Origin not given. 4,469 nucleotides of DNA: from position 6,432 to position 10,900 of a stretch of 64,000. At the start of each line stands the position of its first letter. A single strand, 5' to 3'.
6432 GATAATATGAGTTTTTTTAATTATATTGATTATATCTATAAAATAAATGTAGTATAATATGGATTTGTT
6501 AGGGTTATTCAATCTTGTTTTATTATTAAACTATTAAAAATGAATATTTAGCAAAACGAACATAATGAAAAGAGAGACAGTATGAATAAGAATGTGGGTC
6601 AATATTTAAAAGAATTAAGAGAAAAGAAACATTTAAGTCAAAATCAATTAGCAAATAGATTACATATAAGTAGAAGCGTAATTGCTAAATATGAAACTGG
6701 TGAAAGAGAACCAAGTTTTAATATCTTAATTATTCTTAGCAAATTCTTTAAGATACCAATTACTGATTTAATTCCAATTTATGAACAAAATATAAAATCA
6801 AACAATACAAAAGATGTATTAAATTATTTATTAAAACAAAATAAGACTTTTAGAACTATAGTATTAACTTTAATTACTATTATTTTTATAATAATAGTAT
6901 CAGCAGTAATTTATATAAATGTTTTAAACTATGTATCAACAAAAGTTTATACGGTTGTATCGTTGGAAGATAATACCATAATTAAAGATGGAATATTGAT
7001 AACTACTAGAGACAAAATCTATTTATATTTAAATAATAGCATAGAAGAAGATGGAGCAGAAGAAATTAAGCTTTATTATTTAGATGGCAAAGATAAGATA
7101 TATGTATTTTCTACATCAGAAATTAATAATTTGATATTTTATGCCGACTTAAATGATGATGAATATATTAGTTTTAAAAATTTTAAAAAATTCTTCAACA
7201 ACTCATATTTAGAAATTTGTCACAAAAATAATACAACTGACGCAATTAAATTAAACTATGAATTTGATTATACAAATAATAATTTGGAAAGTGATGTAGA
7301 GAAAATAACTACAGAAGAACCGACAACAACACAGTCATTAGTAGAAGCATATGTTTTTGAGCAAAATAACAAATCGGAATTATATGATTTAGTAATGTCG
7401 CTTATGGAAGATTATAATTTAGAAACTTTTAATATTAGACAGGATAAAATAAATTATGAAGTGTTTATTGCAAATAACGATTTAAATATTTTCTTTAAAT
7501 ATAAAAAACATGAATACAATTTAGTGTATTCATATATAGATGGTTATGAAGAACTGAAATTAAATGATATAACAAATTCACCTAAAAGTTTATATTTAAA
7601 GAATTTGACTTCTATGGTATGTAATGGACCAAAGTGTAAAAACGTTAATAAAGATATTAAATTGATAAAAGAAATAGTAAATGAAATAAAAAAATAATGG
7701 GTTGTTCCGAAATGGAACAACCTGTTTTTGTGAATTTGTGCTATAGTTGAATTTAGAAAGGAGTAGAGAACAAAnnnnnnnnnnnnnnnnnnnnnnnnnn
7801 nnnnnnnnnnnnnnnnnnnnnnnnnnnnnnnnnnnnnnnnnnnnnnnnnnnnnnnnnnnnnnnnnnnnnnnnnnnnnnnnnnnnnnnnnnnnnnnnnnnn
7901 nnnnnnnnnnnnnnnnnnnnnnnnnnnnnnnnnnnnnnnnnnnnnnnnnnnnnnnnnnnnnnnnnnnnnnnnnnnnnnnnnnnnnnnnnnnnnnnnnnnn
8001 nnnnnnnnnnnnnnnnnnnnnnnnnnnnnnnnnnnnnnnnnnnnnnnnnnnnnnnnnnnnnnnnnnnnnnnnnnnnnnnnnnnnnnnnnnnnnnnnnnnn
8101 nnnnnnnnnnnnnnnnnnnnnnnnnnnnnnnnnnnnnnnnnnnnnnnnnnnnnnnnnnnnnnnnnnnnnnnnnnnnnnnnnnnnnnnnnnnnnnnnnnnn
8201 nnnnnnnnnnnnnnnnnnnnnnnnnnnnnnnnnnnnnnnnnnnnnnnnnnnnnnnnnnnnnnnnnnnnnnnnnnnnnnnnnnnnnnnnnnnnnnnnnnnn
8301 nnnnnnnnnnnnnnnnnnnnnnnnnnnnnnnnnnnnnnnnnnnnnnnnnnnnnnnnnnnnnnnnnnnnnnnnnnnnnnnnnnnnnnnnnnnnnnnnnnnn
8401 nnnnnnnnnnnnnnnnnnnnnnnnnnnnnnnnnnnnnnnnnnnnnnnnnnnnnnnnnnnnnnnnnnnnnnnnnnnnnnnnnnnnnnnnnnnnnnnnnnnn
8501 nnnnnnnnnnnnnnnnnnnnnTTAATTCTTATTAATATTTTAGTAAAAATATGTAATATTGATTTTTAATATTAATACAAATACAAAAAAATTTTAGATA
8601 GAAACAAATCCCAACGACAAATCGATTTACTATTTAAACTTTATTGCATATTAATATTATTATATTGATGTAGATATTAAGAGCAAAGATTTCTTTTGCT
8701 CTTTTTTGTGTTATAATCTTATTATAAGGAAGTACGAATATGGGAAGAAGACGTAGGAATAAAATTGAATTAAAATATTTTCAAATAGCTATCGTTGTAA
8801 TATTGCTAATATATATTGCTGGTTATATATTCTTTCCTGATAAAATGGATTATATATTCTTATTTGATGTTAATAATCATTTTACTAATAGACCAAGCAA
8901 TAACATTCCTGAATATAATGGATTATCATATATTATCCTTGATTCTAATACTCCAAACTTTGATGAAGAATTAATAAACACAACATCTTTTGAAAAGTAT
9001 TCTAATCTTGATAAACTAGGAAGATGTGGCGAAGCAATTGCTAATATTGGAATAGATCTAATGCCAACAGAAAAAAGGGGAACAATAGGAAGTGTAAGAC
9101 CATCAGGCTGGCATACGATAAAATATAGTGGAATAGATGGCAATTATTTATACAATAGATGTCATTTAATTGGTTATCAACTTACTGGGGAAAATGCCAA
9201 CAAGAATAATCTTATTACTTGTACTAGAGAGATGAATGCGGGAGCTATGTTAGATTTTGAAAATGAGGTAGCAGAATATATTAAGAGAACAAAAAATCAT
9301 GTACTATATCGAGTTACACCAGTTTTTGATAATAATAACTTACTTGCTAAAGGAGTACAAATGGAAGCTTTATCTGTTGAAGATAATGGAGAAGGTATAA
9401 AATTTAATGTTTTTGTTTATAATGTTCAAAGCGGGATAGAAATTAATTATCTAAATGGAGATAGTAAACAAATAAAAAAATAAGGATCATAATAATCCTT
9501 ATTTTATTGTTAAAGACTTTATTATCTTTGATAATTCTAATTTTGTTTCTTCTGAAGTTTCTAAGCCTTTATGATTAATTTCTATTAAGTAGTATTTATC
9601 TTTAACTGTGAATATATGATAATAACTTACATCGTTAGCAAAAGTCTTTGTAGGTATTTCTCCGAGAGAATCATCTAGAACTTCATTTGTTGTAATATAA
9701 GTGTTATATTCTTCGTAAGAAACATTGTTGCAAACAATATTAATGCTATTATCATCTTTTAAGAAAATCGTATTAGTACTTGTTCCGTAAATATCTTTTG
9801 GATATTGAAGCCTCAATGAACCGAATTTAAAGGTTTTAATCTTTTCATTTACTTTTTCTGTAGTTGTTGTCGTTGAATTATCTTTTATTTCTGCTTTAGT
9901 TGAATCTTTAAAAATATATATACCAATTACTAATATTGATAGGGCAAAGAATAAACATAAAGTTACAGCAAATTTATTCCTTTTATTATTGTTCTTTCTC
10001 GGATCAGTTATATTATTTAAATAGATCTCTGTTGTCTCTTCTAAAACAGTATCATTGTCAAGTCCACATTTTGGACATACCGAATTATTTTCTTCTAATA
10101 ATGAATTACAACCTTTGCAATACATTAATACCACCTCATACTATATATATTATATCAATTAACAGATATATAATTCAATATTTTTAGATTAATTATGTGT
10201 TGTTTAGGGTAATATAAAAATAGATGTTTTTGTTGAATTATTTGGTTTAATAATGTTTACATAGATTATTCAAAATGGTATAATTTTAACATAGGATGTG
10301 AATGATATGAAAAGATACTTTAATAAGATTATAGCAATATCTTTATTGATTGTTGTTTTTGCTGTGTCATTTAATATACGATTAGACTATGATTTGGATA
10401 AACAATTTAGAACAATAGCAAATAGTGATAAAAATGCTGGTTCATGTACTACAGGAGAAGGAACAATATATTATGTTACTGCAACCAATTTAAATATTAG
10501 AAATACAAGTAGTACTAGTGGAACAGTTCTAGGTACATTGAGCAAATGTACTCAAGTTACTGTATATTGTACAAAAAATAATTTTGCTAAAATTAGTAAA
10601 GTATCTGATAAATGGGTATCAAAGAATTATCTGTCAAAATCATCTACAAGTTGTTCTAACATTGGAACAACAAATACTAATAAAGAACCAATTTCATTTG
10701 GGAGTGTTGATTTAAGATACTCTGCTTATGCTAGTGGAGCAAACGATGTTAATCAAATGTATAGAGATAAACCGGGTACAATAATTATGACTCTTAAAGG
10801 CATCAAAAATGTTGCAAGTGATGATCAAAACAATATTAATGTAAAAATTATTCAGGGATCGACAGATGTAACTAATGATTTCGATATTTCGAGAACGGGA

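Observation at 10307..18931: Self-contained cohesin-dockerin display module: a 2,200-aa dockerin-tipped giant protein translationally coupled to two membrane-anchored cohesin-like proteins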

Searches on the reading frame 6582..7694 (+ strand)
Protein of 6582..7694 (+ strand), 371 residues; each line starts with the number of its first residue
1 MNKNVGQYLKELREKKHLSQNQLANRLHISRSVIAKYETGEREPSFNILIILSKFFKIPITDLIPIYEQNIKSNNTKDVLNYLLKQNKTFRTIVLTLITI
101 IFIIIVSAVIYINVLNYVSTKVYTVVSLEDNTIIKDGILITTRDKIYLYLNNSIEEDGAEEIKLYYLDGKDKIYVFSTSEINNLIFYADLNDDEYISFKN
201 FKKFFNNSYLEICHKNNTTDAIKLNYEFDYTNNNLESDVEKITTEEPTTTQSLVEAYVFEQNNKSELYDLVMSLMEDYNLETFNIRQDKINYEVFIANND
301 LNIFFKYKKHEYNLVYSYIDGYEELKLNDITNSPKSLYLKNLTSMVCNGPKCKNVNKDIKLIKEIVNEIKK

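Call 21: search_protein_families(library=pfam, proteins=[window:6582-7694:+], max_evalue=0.001)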
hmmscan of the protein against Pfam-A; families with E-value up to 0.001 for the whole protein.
window:6582-7694:+ (371 aa): 6 families
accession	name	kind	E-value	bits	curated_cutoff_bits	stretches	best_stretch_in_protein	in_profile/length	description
PF01381.28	HTH_3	-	9e-17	61.3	23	1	9-63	1-55/55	Helix-turn-helix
PF12844.13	HTH_19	-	8.3e-12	45.3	30.2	1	6-64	1-59/64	Helix-turn-helix domain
PF13560.12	HTH_31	-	3.1e-10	40.6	27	1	6-49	3-47/64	Helix-turn-helix domain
PF13443.12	HTH_26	-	1.3e-05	25.7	22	1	9-64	2-58/63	Cro/C1-type HTH DNA-binding domain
PF08279.18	HTH_11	-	0.00061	20.1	25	0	9-37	6-35/55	HTH domain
PF13412.12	HTH_24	-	0.00089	19.2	21.9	0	9-36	9-36/48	Winged helix-turn-helix DNA-binding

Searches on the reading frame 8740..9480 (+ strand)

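Call 21: search_protein_families(library=pfam, proteins=[window:8740-9480:+], max_evalue=0.001)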
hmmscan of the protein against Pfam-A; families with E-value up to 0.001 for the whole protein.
window:8740-9480:+ (247 aa): 2 families
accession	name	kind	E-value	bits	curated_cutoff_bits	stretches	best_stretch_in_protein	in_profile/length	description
PF13930.12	Endonuclea_NS_2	-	2.4e-26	92.9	27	1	80-210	5-128/132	DNA/RNA non-specific endonuclease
PF01223.29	Endonuclease_NS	-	5.1e-07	30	23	1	131-201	80-151/223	DNA/RNA non-specific endonuclease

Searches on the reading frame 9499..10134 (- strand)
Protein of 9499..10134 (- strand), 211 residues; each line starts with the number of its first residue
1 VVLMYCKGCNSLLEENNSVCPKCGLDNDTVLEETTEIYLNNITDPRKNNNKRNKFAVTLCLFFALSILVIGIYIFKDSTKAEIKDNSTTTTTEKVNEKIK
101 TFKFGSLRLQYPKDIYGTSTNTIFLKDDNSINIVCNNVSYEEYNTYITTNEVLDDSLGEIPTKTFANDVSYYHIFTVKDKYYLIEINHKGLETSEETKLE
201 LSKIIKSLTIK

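Call 21: search_protein_families(library=pfam, proteins=[window:9499-10134:-], max_evalue=0.001)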
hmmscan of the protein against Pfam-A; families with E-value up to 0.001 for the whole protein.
window:9499-10134:- (211 aa): 0 families
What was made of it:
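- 9499..10134 (-): Divergently transcribed gene of about 208 aa, conserved next to the giant, function unknown. No Pfam hit (call 21).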

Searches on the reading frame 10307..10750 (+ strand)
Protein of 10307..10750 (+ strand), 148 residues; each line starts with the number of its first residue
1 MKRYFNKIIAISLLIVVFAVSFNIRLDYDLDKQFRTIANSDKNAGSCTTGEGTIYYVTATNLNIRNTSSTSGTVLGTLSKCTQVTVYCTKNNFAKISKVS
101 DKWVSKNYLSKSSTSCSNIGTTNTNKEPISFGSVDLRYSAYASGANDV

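Call 88: search_protein_families(library=pfam, proteins=[window:10307-10750:+], max_evalue=0.1)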
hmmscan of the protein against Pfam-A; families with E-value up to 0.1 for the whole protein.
window:10307-10750:+ (148 aa): 2 families
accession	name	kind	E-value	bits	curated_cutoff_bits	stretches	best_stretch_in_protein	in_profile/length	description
PF08239.17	SH3_3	-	9.3e-09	35.8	27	1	61-110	2-54/54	Bacterial SH3 domain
PF20753.2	DUF6558_C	-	0.0068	17.1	24.4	1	22-92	7-75/119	Phage tail C-terminal domain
